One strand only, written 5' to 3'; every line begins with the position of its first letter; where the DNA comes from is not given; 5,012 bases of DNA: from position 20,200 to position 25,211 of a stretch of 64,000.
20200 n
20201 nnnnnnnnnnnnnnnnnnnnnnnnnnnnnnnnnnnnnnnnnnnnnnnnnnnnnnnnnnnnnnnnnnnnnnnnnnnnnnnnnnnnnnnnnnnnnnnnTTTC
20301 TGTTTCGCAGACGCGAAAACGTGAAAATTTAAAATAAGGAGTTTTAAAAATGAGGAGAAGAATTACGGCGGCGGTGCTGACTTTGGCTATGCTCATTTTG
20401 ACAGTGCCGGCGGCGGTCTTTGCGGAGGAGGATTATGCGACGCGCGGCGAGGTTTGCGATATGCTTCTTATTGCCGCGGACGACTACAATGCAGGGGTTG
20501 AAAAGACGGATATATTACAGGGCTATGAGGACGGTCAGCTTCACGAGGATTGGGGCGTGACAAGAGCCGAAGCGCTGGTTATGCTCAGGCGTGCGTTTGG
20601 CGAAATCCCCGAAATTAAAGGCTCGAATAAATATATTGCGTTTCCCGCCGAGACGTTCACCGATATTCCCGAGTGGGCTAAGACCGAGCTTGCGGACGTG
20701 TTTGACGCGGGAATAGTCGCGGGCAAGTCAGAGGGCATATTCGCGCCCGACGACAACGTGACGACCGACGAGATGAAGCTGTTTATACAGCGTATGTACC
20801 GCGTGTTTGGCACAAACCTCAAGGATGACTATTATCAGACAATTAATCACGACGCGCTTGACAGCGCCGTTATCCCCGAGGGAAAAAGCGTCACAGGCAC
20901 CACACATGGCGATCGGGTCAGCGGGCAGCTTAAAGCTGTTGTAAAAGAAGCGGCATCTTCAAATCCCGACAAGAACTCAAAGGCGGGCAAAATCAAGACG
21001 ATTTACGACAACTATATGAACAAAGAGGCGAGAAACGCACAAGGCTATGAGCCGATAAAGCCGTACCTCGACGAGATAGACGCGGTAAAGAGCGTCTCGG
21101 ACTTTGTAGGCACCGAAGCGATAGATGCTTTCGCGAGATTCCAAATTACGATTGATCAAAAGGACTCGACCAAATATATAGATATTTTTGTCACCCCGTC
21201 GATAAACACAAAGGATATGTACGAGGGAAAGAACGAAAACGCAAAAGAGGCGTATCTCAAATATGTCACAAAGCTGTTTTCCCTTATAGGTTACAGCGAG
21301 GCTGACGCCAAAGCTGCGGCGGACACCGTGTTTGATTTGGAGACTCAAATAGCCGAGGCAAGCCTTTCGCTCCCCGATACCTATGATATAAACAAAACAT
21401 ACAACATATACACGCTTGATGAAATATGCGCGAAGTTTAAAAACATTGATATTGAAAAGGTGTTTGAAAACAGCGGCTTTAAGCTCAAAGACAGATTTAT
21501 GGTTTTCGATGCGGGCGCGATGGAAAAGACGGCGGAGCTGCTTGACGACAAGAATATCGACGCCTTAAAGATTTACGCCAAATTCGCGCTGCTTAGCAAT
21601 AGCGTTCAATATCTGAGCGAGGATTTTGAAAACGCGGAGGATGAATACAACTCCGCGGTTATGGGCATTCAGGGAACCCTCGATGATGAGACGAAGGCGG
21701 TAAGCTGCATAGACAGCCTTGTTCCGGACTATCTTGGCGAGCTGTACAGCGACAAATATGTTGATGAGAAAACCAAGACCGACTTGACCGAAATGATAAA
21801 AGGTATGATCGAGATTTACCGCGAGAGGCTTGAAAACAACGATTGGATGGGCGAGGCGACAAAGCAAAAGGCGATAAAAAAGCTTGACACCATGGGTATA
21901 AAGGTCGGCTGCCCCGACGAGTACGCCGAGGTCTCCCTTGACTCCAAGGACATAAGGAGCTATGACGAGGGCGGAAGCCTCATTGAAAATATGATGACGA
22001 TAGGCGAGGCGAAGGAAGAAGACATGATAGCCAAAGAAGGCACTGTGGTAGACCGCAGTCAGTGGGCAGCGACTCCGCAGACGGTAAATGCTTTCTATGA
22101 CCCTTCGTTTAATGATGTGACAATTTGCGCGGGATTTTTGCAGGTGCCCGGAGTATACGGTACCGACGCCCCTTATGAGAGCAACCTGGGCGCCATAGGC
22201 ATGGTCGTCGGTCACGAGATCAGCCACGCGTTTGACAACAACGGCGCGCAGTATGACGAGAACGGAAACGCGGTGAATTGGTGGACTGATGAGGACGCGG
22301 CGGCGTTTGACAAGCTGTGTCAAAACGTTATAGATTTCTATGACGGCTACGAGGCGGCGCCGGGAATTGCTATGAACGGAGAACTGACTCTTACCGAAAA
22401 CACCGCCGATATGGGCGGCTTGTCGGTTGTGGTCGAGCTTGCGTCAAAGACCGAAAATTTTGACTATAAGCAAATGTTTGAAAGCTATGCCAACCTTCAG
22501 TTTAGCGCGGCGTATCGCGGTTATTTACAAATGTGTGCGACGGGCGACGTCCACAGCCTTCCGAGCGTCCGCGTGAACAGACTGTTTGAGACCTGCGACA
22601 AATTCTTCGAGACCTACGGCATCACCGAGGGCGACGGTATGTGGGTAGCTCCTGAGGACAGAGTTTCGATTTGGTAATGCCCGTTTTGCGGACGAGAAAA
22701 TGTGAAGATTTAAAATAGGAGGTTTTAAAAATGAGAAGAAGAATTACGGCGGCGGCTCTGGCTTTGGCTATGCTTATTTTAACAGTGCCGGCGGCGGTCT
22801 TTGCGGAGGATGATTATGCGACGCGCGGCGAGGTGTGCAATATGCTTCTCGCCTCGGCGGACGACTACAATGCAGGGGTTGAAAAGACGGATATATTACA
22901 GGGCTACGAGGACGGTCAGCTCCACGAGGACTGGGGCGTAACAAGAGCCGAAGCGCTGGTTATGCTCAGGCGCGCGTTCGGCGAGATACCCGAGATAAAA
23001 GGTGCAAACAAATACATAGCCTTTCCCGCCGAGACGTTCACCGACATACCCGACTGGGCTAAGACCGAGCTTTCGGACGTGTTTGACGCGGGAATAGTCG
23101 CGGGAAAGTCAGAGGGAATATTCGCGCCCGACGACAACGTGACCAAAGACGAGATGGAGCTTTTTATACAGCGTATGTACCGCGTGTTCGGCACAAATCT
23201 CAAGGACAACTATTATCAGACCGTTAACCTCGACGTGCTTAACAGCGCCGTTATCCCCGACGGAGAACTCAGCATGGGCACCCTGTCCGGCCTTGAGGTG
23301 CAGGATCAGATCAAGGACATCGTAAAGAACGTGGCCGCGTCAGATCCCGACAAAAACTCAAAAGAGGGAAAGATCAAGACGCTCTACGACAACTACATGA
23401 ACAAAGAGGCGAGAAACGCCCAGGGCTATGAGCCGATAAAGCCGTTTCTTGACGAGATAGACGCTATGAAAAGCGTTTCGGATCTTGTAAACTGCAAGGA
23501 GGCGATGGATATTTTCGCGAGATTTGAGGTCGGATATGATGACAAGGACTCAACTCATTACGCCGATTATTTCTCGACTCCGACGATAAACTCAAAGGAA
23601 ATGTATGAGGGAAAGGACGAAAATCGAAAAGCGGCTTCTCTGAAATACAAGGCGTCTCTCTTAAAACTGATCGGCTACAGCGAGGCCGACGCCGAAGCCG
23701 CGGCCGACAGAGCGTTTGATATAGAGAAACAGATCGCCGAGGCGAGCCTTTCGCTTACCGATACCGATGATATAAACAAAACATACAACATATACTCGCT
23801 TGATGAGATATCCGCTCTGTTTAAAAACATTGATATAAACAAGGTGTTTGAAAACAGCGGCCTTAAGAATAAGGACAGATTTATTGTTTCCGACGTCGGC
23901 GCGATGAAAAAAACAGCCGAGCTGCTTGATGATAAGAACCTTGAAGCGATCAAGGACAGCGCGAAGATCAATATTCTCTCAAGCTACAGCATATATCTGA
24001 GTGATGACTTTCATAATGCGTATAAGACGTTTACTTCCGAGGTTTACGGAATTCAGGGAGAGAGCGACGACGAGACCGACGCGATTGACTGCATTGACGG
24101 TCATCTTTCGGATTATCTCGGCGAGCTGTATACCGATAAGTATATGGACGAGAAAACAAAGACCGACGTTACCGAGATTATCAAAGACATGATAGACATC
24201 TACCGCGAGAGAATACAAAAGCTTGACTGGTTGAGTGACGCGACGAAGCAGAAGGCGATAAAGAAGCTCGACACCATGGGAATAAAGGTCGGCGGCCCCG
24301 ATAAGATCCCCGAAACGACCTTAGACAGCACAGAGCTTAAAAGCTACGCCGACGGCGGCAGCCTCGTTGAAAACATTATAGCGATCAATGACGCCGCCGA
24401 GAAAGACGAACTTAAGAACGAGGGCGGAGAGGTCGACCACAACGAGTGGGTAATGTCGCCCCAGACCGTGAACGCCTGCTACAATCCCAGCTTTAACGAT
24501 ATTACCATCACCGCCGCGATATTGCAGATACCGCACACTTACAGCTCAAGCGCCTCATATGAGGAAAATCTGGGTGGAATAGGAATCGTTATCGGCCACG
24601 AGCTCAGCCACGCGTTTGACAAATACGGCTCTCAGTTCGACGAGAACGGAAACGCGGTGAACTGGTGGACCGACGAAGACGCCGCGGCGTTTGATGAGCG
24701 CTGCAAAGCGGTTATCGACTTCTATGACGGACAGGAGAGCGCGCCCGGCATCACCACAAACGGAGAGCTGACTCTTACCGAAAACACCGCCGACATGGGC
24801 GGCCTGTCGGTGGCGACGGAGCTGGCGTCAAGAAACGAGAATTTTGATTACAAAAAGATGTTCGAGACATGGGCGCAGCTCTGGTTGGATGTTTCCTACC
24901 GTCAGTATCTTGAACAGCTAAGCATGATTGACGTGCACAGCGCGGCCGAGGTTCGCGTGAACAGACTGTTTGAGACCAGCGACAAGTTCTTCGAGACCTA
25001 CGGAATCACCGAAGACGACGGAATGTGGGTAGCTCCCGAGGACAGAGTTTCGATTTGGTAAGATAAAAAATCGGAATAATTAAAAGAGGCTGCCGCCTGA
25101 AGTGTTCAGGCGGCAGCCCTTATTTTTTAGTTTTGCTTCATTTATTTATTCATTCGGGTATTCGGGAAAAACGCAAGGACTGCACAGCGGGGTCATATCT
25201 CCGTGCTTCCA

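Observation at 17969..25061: Head-to-tail triplication of SLH-tagged M13 metallopeptidases with an exact 2381-bp period and mosaic conservation (homogenised ends, diverged cores)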

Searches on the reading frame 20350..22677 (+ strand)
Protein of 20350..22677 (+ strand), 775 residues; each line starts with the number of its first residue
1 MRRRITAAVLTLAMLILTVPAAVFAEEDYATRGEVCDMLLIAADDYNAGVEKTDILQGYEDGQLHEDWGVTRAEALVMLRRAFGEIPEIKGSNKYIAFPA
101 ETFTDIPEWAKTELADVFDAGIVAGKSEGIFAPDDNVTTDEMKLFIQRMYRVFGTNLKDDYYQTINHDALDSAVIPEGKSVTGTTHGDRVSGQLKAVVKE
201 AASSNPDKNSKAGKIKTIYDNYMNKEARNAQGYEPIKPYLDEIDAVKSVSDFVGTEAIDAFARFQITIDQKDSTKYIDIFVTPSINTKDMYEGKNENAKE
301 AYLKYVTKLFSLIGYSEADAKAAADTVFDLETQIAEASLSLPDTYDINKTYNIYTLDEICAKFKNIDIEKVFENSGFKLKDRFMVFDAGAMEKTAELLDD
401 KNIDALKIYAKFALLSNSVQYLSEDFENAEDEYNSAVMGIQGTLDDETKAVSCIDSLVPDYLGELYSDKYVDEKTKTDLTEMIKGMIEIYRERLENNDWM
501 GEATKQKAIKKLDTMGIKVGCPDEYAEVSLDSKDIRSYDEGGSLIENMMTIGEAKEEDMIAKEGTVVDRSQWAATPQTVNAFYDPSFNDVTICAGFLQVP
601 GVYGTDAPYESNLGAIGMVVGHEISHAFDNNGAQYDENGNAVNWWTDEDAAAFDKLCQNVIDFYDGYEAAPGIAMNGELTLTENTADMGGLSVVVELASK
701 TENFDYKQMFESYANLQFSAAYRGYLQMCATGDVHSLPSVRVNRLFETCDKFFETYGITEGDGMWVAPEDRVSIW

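Call 6: search_protein_families(library=pfam, proteins=[window:20350-22677:+], max_evalue=0.01)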
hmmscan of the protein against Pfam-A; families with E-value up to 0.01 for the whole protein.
window:20350-22677:+ (775 aa): 3 families
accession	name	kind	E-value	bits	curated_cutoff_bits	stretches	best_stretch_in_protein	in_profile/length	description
PF05649.18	Peptidase_M13_N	-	3.5e-76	257.5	32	1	158-522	2-381/381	Peptidase family M13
PF01431.27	Peptidase_M13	-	9.6e-42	143.4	24.5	1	580-772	1-205/205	Peptidase family M13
PF00395.25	SLH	-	3.2e-06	27.5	20.8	1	103-138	2-39/44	S-layer homology domain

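Call 11: find_homologous_proteins(query=window:20350-22674:+, max_evalue=1e-10)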
Query window:20350-22674:+ (775 aa): 460 proteins with E <= 1e-10 among 8000 candidates; the best 120 are listed.
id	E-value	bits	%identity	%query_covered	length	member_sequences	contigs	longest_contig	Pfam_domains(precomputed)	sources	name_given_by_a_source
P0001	0.0e+0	1750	100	100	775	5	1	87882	PF05649.19,PF01431.28,PF00395.26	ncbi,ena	-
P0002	0.0e+0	1708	97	100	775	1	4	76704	PF05649.19,PF01431.28,PF00395.26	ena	-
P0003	0.0e+0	1690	97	100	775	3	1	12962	PF05649.19,PF01431.28,PF00395.26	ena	-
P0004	0.0e+0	1529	86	100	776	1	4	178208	PF05649.19,PF01431.28,PF00395.26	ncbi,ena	-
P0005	0.0e+0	1514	85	100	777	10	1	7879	PF05649.19,PF01431.28,PF00395.26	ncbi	-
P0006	0.0e+0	1310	75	100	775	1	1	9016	PF05649.19,PF01431.28,PF00395.26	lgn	-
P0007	0.0e+0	1257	73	100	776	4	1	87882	PF05649.19,PF01431.28,PF00395.26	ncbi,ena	-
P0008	0.0e+0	1235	70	100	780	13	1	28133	PF05649.19,PF01431.28,PF00395.26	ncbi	-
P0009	0.0e+0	1228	71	100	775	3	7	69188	PF05649.19,PF01431.28,PF00395.26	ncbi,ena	-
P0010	0.0e+0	1228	68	100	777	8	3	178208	PF05649.19,PF01431.28,PF00395.26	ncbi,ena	-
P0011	0.0e+0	1227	69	100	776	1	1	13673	PF05649.19,PF01431.28,PF00395.26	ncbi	-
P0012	0.0e+0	1215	69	100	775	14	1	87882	PF05649.19,PF01431.28,PF00395.26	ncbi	-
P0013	0.0e+0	1177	68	100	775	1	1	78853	PF05649.19,PF01431.28,PF00395.26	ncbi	-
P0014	0.0e+0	1090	63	100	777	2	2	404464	PF05649.19,PF01431.28,PF00395.26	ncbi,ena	-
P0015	0.0e+0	1045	61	100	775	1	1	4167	PF05649.19,PF01431.28,PF00395.26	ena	-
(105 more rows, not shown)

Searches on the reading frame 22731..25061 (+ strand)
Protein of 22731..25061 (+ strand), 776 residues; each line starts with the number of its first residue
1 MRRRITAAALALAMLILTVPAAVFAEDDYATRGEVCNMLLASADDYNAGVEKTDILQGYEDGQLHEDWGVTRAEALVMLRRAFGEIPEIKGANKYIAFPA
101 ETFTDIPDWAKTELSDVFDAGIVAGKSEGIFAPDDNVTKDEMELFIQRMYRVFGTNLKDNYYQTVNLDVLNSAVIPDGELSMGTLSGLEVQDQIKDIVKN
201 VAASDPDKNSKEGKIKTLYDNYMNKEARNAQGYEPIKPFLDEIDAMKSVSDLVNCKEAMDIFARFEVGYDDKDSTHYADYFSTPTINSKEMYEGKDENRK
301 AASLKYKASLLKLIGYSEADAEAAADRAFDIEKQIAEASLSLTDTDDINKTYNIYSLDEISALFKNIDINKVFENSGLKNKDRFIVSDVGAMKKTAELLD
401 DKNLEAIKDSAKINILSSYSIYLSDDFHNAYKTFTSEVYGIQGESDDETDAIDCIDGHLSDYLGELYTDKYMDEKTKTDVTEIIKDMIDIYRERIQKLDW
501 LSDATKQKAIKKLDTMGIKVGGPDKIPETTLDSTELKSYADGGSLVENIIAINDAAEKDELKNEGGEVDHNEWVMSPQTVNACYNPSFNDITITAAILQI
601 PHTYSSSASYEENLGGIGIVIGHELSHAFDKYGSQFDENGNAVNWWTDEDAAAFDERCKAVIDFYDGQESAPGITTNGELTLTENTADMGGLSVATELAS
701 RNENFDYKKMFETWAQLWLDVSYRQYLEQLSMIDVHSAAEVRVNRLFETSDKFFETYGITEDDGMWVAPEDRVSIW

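Call 6: search_protein_families(library=pfam, proteins=[window:22731-25061:+], max_evalue=0.01)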
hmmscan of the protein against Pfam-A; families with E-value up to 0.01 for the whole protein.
window:22731-25061:+ (776 aa): 3 families
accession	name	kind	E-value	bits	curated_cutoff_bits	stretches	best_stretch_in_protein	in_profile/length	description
PF05649.18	Peptidase_M13_N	-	2.5e-76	258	32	1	158-523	2-381/381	Peptidase family M13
PF01431.27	Peptidase_M13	-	1.2e-44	152.9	24.5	1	581-773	1-205/205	Peptidase family M13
PF00395.25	SLH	-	1.4e-07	31.8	20.8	1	103-142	2-43/44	S-layer homology domain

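Call 23: find_encoding_contigs(protein=window:22731-25058:+, flank=6000, max_places=8)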
Protein window:22731-25058:+ (776 aa): 1 contig read that carries it; 1 place shown.
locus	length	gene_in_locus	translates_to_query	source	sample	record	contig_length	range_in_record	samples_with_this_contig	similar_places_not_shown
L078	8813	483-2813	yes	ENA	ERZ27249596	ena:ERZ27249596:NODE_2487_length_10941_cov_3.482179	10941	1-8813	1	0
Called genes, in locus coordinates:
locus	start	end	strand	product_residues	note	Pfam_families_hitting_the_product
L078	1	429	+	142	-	?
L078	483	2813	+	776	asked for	PF00395:SLH (weak), PF05649:Peptidase_M13_N, PF01431:Peptidase_M13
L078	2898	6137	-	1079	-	PF00082:Peptidase_S8, PF06280:fn3_5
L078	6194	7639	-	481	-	PF02554:CstA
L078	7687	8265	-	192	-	PF02525:Flavodoxin_2, PF03358:FMN_red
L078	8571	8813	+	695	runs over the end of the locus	PF00149:Metallophos (weak), PF09587:PGA_cap, PF02872:5_nucleotid_C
